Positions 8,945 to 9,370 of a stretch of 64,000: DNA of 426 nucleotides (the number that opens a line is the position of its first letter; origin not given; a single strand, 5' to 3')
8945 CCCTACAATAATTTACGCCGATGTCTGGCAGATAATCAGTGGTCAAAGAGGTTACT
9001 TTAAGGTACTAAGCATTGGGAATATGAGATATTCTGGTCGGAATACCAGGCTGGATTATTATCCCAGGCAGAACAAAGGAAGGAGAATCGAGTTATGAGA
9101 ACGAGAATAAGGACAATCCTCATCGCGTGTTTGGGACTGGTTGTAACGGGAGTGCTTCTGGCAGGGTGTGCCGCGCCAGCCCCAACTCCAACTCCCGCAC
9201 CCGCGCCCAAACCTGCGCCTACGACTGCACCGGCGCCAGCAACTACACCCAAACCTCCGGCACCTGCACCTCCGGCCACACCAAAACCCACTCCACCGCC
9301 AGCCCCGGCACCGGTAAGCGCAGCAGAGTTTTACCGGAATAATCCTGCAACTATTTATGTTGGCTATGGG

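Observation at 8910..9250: Two binding proteins of different families share a homologous 5' cassette (upstream element + signal peptide + Pro/Ala linker)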

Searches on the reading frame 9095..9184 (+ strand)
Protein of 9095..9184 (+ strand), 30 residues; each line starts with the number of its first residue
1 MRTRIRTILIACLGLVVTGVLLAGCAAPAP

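Call 46: search_protein_representatives(alignment_id=A5)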
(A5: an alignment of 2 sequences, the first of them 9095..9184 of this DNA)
Query: 2 sequences, 30 profile positions. Proteins with E-value up to 0.001 (for the whole library): 2; up to 1e-10: 1; up to 1e-30: 0. The best 2 are listed.
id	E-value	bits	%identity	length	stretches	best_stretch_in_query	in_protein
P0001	2.6e-14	68.8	-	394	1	1-30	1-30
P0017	1.5e-07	47.2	-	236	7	4-16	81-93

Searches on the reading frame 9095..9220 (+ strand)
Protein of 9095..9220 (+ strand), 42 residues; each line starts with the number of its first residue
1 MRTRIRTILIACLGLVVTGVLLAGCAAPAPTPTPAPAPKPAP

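Call 36: find_homologous_proteins(query=A4, max_evalue=10)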
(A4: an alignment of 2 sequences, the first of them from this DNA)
Query A4 (2 sequences) (42 aa, profile of the alignment): 1 proteins with E <= 10 among 410 candidates.
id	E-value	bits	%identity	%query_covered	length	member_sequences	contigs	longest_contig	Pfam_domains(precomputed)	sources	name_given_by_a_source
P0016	3.1e+0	26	57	50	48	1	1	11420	-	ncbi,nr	ncbi:MAG: acetyl-CoA carboxylase biotin carboxyl carrier protein subunit, partial [Chloroflexi bacte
